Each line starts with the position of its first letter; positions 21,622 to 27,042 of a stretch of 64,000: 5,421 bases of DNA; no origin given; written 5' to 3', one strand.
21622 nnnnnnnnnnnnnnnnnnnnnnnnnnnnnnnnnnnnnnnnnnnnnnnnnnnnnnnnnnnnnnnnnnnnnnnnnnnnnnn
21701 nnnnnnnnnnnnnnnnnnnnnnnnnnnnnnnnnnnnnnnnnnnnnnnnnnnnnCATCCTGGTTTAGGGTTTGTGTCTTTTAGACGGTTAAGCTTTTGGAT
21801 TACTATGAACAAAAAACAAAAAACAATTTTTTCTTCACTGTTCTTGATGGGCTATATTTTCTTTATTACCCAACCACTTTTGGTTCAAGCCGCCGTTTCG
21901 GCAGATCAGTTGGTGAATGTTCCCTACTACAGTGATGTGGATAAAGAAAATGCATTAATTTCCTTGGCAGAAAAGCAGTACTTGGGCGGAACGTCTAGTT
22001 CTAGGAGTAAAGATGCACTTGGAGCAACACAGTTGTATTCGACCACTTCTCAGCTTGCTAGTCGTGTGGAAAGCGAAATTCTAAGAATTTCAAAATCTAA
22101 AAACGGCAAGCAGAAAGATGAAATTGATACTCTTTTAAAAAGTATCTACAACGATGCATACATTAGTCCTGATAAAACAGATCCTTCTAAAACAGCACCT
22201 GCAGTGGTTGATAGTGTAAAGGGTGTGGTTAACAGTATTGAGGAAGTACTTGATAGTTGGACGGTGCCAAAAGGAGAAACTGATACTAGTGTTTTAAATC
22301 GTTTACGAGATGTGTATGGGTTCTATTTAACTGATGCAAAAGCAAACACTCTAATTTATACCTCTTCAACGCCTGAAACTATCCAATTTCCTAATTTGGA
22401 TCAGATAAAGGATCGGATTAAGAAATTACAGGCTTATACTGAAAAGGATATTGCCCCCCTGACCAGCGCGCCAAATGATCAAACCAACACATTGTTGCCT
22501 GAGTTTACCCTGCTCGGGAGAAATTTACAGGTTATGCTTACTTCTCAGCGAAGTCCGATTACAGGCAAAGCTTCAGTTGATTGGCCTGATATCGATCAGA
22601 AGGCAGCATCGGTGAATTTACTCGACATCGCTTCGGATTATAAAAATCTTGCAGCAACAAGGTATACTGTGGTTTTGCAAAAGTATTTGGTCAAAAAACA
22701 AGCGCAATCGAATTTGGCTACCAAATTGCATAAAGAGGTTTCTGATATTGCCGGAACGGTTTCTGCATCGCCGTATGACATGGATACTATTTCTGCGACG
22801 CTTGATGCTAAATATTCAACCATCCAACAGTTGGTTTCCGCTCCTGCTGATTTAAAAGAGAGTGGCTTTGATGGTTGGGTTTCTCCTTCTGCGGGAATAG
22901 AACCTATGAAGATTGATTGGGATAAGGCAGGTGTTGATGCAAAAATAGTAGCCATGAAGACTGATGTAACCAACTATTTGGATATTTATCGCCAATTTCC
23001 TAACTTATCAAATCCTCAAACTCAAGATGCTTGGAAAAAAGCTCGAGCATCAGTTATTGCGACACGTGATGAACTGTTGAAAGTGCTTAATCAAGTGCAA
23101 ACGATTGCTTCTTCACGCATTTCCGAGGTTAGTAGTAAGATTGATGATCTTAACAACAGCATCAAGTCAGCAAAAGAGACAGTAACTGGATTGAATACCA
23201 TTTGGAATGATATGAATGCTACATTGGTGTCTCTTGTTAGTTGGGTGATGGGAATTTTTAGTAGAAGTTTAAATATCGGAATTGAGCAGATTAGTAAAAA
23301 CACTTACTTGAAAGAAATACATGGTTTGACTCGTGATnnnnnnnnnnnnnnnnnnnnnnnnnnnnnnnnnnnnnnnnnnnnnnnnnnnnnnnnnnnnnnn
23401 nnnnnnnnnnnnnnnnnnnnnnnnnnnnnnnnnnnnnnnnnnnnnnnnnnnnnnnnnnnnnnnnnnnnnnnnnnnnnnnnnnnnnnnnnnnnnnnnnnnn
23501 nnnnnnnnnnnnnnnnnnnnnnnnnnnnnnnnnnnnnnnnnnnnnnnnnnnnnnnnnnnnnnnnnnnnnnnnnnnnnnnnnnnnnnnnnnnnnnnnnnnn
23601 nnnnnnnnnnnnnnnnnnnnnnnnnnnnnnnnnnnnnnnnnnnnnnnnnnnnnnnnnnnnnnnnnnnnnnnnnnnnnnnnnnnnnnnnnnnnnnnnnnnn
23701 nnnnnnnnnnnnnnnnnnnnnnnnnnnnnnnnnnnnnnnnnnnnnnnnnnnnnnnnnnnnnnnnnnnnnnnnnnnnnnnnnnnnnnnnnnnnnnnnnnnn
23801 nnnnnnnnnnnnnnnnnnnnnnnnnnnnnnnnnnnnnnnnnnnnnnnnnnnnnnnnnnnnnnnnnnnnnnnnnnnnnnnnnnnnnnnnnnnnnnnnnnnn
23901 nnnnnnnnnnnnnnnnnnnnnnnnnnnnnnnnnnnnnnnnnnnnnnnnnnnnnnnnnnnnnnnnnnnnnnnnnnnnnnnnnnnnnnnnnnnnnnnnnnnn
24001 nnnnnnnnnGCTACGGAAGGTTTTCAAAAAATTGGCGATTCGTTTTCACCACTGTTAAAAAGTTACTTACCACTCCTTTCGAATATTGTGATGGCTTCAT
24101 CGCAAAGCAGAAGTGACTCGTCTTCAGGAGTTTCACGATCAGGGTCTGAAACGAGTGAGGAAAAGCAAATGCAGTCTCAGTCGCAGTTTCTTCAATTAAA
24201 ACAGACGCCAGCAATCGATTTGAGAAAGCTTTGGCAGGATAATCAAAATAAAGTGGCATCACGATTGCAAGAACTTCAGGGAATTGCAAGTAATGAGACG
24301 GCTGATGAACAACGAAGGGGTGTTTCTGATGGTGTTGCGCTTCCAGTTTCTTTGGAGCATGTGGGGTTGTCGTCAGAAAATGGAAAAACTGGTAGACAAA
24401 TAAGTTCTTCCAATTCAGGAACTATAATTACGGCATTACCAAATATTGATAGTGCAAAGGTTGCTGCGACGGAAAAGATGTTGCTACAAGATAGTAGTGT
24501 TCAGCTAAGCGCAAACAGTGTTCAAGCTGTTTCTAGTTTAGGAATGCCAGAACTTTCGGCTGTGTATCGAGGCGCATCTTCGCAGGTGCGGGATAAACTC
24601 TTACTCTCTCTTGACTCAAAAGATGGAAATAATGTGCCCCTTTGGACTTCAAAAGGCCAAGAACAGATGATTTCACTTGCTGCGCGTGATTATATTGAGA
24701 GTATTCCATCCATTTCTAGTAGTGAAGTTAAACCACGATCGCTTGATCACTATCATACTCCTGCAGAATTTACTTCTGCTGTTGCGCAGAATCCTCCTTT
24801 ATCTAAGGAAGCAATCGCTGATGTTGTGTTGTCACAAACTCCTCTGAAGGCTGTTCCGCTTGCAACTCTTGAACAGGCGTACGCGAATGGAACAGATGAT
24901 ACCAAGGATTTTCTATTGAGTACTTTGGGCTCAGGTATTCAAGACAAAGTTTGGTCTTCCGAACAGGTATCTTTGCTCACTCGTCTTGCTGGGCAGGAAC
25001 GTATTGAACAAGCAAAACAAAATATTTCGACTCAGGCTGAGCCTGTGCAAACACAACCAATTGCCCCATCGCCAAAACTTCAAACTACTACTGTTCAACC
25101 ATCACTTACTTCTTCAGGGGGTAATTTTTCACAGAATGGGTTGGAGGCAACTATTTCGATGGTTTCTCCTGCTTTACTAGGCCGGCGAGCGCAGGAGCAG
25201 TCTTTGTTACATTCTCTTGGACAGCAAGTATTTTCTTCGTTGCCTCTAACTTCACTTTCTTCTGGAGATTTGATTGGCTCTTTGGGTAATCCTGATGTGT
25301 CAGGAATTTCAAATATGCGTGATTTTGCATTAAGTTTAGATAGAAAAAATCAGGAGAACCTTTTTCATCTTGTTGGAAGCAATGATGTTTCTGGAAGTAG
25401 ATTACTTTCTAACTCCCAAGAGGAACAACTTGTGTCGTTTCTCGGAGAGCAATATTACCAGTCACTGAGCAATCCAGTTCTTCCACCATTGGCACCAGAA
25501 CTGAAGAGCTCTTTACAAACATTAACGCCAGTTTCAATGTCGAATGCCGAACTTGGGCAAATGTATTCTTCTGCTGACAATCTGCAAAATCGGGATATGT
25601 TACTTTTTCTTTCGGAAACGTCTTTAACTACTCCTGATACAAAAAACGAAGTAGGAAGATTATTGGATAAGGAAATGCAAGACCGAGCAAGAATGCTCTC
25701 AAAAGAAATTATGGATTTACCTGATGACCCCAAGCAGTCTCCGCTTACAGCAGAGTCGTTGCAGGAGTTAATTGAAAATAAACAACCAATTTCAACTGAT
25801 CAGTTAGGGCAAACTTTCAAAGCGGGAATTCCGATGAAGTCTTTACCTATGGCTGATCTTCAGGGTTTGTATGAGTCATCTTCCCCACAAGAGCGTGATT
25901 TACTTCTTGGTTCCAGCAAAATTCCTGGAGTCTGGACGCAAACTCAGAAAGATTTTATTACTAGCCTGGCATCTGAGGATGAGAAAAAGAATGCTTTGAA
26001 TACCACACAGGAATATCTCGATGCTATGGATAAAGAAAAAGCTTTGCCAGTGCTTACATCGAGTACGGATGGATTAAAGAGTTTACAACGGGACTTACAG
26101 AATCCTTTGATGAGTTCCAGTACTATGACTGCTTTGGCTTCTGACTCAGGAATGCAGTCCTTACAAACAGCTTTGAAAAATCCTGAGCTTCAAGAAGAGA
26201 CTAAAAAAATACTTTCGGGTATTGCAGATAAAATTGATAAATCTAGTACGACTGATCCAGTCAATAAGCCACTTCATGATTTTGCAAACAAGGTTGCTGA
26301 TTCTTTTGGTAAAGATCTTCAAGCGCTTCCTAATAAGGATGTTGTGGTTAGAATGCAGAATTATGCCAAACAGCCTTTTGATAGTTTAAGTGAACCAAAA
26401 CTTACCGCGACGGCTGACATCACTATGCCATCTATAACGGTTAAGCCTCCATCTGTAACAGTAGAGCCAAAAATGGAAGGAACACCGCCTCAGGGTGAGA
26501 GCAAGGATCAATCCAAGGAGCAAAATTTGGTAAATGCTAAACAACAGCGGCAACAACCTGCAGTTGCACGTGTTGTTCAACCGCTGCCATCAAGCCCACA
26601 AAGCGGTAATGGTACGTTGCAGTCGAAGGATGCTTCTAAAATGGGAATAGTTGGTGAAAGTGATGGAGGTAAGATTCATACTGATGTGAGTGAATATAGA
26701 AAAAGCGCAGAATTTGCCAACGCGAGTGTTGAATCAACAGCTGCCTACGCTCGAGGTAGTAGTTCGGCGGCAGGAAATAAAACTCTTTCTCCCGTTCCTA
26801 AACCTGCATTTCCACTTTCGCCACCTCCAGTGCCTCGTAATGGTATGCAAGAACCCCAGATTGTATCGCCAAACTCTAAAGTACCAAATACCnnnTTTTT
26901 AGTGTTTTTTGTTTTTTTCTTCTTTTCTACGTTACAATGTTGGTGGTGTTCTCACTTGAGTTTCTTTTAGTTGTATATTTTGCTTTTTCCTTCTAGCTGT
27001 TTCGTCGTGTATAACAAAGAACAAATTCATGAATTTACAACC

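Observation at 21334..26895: Two-gene module: T4SS-type pilin-like protein plus a 1707-aa VirB6/TrbL-like giant membrane protein, with no secretion ATPase nearby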

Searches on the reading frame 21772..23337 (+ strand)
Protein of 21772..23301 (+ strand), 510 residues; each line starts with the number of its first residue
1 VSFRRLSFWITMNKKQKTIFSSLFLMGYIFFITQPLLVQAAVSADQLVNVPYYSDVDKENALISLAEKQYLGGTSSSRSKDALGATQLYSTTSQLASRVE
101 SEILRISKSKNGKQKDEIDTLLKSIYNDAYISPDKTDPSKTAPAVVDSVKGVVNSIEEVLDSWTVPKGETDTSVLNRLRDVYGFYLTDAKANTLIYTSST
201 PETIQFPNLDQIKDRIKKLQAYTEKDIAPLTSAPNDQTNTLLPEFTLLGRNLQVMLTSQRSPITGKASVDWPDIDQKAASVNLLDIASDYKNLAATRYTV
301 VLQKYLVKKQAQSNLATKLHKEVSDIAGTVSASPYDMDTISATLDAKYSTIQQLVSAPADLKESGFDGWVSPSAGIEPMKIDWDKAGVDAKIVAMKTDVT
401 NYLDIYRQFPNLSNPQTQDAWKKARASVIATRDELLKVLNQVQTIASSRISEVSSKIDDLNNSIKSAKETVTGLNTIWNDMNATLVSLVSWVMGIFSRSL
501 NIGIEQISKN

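Call 12: search_protein_families(library=pfam, proteins=[window:21772-23301:+], max_evalue=10)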
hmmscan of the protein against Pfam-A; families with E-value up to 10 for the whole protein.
window:21772-23301:+ (510 aa): 13 families
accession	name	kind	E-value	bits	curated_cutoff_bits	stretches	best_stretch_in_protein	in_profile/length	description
PF05478.16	Prominin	-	0.00057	18.5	34.3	1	410-505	351-443/799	Prominin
PF04513.17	Baculo_PEP_C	-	0.0054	17.2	38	1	393-481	30-118/140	Baculovirus polyhedron envelope protein, PEP, C terminus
PF09304.16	Cortex-I_coil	-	0.0066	17.1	60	1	90-128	16-52/107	Cortexillin coiled-coil region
PF25610.1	HR1_TOCA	-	0.0081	16.9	27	0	449-476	14-41/90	TOCA family HR1 domain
PF07889.17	DUF1664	-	0.009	16.5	34.6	1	420-495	38-113/124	Protein of unknown function (DUF1664)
PF05960.17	DUF885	-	0.011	15.9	32.4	1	382-465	86-168/532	Bacterial protein of unknown function (DUF885)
PF06825.17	HSBP1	-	0.027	14.7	28.6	1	448-467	27-46/51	Heat shock factor binding protein 1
PF01030.30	Recep_L_domain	-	0.045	14.3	21.8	1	152-214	25-88/112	Receptor L domain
PF09763.15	Sec3_CC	-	0.087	13.1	27.1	1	432-489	5-62/133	Exocyst complex component Sec3, coiled-coil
PF07544.18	Med9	-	0.17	12.4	26.9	1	435-476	6-47/80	RNA polymerase II transcription mediator complex subunit 9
PF08702.15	Fib_alpha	-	0.64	10.6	29.9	1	435-481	22-68/143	Fibrinogen alpha/beta chain family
PF05531.17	NPV_P10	-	1.3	10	29.8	1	440-479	25-66/75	Nucleopolyhedrovirus P10 protein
PF24151.2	ArlX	-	6.6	6.6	28.7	1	408-483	49-125/229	ArlX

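Call 81: search_solved_structures(query=A6, max_evalue=1)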
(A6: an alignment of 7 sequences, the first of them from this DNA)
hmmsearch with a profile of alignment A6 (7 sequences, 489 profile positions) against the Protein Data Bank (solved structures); distinct sequences matched with E-value up to 1: 1.
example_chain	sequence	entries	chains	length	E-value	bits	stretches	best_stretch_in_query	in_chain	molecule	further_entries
1tzt_A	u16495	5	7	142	0.25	13.4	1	78-161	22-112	N utilization substance protein B homolog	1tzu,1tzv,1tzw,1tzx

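Call 87: predict_structure(alignment_id=A6)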
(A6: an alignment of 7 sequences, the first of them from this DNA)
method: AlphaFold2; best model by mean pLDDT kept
length: 485 residues; sequences in the alignment: 7
mean_pLDDT: 70.9   pTM: 0.65
mean pLDDT of the five models: 70.9, 67.1, 66.6, 66.4, 66.0
residues with pLDDT >= 90: 92; 70-90: 172; 50-70: 139; < 50: 82
segments of 3 or more residues with pLDDT < 50: 1-6, 37-44, 97-110, 157-168, 191-207, 332-335, 463-470, 478-485
pLDDT, mean of each block of 10 residues (from residue 1): 45 67 81 62 60 84 80 76 84 57 43 74 60 63 71 50 40 76 62 42 48 80 70 63 71 81 86 89 87 83 92 86 56 55 86 95 96 93 95 93 93 89 77 61 61 60 48 50 39
secondary structure, 60 per line:
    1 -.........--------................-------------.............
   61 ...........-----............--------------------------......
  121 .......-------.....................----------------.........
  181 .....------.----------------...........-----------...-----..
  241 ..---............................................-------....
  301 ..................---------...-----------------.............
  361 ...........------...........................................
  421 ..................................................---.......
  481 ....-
elements in order: H2-10 H19-34 H48-71 H77-88 H115-127 H135-155 H172-185 H210-219 H239-242 H246-289 H297-318 H348-371 H378-470 H474-484

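Call 106: fold_search(model_id=the predicted structure, library=pdb)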
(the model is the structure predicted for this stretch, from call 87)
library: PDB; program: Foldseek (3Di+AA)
matches with E <= 10: 413; with E <= 0.001: 0
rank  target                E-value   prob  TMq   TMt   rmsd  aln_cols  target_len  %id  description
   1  9u4r_BA               2.7e-01  0.72  0.19  0.26  12.4       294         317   11  Structure of the intial complex in filament assembly at 3.23 angstroms resolution, conformation 2. (released 2026-03-25)
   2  9u7y_BB               4.6e-01  0.44  0.15  0.21  15.9       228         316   13  Structure of the tip region of the intial complex in bacterial flagellar filament assembly at 3.68 angstroms resoluti (released 2026-04-01)
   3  8snb_1H               4.9e-01  0.14  0.17  0.19  31.0       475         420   10  atomic model of sea urchin sperm doublet microtubule (48-nm periodicity) (released 2023-06-28)
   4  8omv_A                5.8e-01  0.13  0.13  0.11  42.3       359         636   12  Crystal structure of the constitutively active S117E/S181E mutant of human IKK2 (released 2024-04-10)
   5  1ux5                  5.8e-01  0.07  0.11  0.12  32.6       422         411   13  Crystal Structures of a Formin Homology-2 domain reveal a flexibly tethered dimer architecture (released 2004-03-11)
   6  4kik_B                6.3e-01  0.13  0.14  0.11  42.2       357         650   13  Human IkB kinase beta (released 2013-06-26)
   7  6h6e_A                6.9e-01  0.08  0.13  0.03  37.5       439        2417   13  PTC3 holotoxin complex from Photorhabdus luminecens in prepore state (TcdA1, TcdB2, TccC3) (released 2018-10-03)
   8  9go6_O                8.2e-01  0.41  0.15  0.23  16.2       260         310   14  Salmonella hook-filament junction complex (released 2025-04-09)
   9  4iar                  8.2e-01  0.21  0.20  0.24  21.3       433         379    8  Crystal structure of the chimeric protein of 5-HT1B-BRIL in complex with ergotamine (PSI Community Target) (released 2013-03-13)
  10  7rro_B6               8.2e-01  0.10  0.13  0.17  33.5       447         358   12  Structure of the 48-nm repeat doublet microtubule from bovine tracheal cilia (released 2021-10-27)
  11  2wcd_A                9.8e-01  0.20  0.16  0.23  35.9       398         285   11  Crystal structure of the assembled cytolysin A pore (released 2009-05-05)
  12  9go6_L                9.8e-01  0.18  0.15  0.22  16.2       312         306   11  Salmonella hook-filament junction complex (released 2025-04-09)
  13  9go6_S                1.0e+00  0.35  0.17  0.25  15.5       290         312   12  Salmonella hook-filament junction complex (released 2025-04-09)
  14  9go6_M                1.0e+00  0.21  0.14  0.20  16.4       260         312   11  Salmonella hook-filament junction complex (released 2025-04-09)
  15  9go6_R                1.1e+00  0.23  0.13  0.19  16.5       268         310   12  Salmonella hook-filament junction complex (released 2025-04-09)
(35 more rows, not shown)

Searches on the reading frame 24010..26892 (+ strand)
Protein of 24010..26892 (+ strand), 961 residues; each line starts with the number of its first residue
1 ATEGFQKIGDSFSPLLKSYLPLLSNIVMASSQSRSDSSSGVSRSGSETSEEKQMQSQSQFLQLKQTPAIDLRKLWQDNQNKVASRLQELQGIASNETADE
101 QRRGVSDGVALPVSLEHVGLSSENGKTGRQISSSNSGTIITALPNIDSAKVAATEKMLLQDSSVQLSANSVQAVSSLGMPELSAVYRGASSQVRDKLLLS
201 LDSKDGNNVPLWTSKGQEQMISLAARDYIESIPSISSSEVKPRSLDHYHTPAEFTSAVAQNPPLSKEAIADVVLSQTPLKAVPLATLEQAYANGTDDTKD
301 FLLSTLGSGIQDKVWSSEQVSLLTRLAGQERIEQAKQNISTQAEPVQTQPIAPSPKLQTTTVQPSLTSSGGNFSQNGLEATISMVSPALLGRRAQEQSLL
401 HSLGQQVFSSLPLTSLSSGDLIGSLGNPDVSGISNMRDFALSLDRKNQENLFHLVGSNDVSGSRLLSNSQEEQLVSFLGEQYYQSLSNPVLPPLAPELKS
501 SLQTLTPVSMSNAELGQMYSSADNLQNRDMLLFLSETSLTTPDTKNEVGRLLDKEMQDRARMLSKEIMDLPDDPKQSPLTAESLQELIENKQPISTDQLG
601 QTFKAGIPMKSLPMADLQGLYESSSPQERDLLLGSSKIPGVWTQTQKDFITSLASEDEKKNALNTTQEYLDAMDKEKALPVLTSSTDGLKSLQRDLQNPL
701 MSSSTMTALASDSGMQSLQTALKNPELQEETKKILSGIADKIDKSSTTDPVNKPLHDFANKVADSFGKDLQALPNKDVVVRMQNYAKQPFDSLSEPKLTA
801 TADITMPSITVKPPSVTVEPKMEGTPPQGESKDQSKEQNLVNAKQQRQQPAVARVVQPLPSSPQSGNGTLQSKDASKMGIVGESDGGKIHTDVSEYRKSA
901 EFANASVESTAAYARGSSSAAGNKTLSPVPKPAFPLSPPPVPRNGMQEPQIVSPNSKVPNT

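Call 12: search_protein_families(library=pfam, proteins=[window:24010-26892:+], max_evalue=10)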
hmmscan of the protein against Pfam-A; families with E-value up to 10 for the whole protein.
window:24010-26892:+ (961 aa): 1 family
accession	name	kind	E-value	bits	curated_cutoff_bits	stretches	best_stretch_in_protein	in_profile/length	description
PF17089.10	YjbT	-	0.052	14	27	1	568-608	38-76/92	Uncharacterised protein family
